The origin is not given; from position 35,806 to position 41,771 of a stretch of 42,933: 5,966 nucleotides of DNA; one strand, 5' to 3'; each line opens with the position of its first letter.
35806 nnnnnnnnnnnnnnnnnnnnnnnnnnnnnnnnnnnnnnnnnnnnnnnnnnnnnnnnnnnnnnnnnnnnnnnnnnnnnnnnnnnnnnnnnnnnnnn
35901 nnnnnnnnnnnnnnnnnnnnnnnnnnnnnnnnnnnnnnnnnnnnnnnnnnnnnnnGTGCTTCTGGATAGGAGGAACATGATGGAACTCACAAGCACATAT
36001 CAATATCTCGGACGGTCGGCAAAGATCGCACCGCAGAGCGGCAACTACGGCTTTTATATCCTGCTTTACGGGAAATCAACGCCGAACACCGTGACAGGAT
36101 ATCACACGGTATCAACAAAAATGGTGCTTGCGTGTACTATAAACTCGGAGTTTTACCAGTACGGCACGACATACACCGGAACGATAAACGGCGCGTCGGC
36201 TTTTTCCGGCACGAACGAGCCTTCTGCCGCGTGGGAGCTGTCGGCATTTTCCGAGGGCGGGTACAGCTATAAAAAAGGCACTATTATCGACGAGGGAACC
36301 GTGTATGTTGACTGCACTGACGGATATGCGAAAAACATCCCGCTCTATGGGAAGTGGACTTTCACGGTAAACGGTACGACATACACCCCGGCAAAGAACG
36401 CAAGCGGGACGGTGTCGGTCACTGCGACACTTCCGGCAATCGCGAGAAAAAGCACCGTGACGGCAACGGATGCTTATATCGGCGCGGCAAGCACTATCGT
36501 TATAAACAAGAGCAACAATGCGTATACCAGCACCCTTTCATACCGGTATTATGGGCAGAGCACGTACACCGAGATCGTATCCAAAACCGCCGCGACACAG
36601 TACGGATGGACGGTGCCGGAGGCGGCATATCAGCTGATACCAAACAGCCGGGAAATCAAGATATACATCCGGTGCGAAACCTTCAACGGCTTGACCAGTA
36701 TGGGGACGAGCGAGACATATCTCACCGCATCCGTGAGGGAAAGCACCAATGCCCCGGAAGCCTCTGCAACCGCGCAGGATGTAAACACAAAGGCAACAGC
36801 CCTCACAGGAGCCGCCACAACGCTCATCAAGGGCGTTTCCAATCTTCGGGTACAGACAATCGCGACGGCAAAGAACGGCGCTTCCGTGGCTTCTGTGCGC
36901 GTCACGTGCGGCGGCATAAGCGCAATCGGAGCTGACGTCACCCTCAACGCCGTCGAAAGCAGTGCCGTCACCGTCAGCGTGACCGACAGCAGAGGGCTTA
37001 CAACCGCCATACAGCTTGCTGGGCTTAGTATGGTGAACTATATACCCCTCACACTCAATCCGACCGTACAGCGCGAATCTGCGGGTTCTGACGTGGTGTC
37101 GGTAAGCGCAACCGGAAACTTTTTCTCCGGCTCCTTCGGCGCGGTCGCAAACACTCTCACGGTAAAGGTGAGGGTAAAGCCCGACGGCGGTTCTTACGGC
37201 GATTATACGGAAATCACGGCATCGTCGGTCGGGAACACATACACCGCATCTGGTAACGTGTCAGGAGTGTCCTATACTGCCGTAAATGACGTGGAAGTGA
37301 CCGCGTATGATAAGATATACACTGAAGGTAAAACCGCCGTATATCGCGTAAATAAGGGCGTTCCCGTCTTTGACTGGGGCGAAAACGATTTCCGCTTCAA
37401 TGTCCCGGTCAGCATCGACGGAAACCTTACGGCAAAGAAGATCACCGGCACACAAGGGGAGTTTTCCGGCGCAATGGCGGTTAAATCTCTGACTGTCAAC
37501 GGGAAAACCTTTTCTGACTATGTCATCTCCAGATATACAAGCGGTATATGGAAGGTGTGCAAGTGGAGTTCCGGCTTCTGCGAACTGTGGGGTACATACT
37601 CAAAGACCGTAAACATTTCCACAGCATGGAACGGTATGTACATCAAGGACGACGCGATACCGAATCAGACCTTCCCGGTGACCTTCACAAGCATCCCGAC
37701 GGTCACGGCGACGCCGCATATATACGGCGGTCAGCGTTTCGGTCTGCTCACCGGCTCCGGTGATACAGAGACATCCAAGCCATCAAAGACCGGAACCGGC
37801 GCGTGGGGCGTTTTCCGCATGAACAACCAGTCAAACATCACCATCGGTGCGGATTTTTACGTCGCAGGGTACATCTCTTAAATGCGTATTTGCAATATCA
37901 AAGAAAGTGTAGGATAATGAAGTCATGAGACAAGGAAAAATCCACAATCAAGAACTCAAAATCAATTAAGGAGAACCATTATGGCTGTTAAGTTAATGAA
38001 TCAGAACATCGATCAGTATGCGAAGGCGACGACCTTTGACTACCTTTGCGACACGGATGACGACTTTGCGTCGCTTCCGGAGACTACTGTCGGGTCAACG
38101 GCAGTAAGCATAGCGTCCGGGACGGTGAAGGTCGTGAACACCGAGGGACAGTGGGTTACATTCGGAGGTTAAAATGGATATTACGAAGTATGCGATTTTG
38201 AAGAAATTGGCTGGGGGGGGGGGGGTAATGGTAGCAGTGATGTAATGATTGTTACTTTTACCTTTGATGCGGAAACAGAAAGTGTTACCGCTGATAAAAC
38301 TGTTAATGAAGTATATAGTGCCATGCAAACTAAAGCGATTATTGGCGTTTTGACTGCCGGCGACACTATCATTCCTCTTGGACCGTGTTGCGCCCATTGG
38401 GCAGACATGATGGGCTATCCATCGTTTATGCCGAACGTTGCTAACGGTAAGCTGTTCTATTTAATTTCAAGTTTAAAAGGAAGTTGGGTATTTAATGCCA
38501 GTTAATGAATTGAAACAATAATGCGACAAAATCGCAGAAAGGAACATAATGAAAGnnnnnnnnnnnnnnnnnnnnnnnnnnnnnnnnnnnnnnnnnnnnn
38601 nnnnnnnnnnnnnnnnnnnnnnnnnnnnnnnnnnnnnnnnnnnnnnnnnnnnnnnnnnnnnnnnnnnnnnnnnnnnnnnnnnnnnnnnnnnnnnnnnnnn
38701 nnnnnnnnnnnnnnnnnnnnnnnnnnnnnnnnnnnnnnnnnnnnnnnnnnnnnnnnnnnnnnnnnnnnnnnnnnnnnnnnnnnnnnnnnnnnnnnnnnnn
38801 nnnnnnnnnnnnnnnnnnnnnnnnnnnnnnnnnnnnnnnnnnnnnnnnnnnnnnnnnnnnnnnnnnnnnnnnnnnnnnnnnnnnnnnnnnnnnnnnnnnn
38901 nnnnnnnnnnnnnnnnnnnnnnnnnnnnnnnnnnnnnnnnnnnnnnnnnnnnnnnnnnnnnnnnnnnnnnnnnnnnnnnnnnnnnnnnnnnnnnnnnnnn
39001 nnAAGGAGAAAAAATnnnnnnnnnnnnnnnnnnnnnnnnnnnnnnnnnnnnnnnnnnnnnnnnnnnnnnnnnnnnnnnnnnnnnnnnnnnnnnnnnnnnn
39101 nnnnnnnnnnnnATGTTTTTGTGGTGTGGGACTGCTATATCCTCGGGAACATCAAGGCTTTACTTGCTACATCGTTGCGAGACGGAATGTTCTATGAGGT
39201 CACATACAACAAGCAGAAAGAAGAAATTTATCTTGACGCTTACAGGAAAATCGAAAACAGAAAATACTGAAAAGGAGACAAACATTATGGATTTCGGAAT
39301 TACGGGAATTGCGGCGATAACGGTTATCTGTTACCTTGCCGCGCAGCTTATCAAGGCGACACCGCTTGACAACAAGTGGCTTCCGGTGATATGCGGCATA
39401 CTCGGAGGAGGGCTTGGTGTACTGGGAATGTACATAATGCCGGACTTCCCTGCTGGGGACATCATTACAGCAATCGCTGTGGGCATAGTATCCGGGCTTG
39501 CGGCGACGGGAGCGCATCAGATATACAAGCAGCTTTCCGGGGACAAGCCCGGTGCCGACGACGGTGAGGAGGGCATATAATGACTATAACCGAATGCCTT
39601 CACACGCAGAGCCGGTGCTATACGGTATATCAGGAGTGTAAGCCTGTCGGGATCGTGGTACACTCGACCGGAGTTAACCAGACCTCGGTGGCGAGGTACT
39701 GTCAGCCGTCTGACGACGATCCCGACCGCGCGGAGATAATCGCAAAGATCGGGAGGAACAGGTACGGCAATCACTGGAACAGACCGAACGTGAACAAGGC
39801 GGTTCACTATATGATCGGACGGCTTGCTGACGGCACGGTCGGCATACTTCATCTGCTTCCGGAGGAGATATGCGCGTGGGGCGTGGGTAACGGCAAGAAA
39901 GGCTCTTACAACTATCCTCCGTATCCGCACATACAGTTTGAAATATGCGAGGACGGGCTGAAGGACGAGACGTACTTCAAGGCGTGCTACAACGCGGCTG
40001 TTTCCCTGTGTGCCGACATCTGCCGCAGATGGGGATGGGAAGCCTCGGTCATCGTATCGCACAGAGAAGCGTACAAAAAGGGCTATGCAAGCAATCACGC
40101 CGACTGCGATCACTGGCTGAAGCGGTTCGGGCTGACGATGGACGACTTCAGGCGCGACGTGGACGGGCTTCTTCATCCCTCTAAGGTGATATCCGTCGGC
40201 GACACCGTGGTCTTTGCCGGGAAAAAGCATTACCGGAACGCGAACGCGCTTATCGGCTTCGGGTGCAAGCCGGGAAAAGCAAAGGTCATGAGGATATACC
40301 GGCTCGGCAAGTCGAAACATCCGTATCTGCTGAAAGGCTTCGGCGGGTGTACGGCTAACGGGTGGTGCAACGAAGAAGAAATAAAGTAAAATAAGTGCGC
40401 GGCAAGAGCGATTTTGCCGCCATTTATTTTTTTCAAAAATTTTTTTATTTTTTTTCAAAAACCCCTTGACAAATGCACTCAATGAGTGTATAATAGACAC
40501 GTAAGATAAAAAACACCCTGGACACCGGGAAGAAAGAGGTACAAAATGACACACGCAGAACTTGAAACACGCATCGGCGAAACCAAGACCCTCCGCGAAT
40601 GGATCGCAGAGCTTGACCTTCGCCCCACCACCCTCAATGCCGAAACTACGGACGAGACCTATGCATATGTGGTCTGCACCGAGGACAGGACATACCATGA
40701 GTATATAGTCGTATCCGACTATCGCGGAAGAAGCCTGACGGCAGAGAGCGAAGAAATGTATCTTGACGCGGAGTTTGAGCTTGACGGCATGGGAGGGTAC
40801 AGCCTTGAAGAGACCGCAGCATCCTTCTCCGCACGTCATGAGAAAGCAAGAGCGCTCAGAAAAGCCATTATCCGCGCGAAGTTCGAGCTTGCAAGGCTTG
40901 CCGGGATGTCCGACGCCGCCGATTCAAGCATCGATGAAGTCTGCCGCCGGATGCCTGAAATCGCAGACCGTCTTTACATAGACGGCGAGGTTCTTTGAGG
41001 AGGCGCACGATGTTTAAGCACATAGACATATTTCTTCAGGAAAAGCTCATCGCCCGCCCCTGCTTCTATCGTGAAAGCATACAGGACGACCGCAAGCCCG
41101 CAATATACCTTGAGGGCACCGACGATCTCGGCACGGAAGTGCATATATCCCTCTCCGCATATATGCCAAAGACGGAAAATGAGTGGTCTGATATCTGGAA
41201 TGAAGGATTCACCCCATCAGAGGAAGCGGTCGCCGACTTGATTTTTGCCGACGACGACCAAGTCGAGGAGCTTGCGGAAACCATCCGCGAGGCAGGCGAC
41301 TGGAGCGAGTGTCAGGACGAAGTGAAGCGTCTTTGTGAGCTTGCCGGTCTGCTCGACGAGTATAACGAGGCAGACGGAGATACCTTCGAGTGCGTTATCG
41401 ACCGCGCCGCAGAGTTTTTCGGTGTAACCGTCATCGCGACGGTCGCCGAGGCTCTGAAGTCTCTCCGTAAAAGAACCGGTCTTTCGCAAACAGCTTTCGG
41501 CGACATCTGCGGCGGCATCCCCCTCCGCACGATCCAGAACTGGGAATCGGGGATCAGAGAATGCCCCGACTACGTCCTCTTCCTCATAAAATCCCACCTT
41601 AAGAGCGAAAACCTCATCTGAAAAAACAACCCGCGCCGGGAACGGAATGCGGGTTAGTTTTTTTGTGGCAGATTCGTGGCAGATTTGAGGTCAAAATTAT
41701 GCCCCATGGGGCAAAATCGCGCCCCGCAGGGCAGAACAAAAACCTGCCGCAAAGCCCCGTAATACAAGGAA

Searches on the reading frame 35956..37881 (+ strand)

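Call 64: search_protein_families(library=pfam, max_evalue=0.001, proteins=[window:35956-37881:+])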
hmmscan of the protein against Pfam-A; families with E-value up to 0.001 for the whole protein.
window:35956-37881:+ (641 aa): 1 family
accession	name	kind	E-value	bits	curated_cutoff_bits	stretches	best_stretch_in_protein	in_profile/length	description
PF05895.17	DUF859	-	5.1e-22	78.6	28.8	1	153-385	115-350/626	Siphovirus protein of unknown function (DUF859)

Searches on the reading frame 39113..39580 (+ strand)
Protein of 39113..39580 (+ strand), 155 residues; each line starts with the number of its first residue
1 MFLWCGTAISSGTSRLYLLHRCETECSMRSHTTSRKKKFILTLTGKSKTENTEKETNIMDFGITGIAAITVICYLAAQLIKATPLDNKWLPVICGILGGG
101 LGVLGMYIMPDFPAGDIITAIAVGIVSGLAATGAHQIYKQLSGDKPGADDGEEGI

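Call 64: search_protein_families(library=pfam, max_evalue=0.001, proteins=[window:39113-39580:+])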
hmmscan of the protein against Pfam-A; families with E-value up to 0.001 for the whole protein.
window:39113-39580:+ (155 aa): 1 family
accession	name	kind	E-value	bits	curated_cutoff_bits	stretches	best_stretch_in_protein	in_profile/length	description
PF16079.10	Phage_holin_5_2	-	4e-23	81.9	29.2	1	69-141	1-76/76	Phage holin family Hol44, in holin superfamily V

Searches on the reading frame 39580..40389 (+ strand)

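Call 64: search_protein_families(library=pfam, max_evalue=0.001, proteins=[window:39580-40389:+])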
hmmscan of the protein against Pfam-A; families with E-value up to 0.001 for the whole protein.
window:39580-40389:+ (269 aa): 1 family
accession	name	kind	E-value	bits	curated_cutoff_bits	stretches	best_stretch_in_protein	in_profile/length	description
PF01510.30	Amidase_2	-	1.4e-14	55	26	1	22-164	5-122/131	N-acetylmuramoyl-L-alanine amidase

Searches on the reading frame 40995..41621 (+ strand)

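Call 64: search_protein_families(library=pfam, max_evalue=0.001, proteins=[window:40995-41621:+])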
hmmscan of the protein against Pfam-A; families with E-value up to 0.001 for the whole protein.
window:40995-41621:+ (208 aa): 2 families
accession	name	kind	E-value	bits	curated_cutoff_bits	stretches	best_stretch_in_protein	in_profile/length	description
PF01381.28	HTH_3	-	2.2e-05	24.8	23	1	154-189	1-35/55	Helix-turn-helix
PF13560.12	HTH_31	-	0.00079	20.1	27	0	151-189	3-40/64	Helix-turn-helix domain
